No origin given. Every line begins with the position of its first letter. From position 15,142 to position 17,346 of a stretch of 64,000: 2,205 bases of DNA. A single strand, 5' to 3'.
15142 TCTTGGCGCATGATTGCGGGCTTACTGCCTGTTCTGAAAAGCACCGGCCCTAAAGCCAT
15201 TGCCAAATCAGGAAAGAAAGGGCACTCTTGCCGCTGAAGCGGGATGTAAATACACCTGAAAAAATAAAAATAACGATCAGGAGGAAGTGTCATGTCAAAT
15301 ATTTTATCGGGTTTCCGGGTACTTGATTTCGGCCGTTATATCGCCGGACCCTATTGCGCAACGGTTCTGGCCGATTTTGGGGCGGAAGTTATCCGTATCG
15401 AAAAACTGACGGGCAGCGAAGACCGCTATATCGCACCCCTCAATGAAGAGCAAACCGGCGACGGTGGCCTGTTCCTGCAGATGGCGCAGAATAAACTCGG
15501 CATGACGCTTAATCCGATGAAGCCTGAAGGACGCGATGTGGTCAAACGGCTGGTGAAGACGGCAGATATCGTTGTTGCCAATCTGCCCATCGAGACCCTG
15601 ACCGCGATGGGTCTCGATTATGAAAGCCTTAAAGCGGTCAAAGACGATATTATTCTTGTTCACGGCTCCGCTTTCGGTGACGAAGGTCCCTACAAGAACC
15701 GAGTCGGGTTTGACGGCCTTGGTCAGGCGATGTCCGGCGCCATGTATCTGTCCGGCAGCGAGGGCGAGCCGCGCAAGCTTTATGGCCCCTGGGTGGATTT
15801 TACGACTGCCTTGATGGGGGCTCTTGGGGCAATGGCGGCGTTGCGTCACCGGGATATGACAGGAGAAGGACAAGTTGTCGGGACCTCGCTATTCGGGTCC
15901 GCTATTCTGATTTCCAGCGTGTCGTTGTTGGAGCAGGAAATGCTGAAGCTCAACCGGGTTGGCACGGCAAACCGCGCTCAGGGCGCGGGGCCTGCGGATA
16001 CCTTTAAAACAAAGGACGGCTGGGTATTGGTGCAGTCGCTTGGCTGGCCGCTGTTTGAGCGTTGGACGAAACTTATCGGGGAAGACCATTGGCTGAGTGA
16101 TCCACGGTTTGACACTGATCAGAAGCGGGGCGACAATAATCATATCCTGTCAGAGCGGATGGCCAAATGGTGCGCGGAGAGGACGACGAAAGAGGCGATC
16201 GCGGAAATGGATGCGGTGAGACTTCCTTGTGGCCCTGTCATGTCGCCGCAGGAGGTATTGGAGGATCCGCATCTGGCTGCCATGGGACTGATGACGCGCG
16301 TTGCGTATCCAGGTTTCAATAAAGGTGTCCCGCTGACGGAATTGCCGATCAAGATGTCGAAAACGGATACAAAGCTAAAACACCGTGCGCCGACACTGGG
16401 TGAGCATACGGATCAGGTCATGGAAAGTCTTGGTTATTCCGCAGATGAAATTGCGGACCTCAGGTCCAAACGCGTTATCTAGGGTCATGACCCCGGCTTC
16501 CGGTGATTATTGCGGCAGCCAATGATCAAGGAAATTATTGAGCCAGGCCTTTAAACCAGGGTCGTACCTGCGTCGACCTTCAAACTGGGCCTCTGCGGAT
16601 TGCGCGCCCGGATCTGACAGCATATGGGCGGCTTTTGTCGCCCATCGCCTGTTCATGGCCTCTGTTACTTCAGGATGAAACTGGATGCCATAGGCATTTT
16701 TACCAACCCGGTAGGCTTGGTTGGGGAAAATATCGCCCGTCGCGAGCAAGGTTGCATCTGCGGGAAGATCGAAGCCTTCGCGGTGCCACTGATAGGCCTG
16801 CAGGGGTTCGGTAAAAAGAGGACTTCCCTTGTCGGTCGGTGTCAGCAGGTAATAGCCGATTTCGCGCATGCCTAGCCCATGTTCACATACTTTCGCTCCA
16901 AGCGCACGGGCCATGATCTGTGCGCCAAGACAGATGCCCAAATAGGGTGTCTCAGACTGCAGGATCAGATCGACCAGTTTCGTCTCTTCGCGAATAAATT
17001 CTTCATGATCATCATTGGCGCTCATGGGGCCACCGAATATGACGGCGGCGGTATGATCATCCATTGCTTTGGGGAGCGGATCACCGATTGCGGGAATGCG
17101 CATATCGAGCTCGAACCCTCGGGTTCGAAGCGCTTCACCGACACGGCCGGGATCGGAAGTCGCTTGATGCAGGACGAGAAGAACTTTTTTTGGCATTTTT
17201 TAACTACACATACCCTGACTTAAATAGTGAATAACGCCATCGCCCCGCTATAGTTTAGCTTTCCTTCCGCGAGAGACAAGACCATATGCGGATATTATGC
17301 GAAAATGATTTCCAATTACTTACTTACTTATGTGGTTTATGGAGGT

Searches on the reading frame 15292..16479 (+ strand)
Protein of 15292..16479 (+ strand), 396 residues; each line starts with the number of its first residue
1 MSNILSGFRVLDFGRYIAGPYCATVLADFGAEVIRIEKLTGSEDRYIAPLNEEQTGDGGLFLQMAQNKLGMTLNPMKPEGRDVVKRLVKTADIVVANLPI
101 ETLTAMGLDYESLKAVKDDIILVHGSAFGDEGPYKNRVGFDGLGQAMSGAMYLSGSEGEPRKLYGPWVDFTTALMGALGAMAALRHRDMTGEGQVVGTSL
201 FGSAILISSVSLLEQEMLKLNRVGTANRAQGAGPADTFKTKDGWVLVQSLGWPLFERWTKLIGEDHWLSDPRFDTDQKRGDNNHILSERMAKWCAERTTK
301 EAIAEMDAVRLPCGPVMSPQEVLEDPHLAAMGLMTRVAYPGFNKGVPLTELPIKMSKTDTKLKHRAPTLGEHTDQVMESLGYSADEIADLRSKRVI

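Call 80: search_protein_families(library=pfam, proteins=[window:15292-16479:+], max_evalue=0.00001)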
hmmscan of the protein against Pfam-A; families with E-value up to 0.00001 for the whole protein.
window:15292-16479:+ (396 aa): 1 family
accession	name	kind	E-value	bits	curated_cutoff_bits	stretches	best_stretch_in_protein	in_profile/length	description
PF02515.22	CoA_transf_3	-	1.4e-109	367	23.3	1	5-373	1-366/366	CoA-transferase family III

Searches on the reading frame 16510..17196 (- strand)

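Call 80: search_protein_families(library=pfam, proteins=[window:16510-17196:-], max_evalue=0.00001)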
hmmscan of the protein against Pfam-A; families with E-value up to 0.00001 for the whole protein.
window:16510-17196:- (229 aa): 1 family
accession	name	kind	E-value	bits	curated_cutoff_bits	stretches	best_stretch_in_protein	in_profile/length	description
PF00117.34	GATase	-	8.5e-18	65.1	22.8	1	46-179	41-175/190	Glutamine amidotransferase class-I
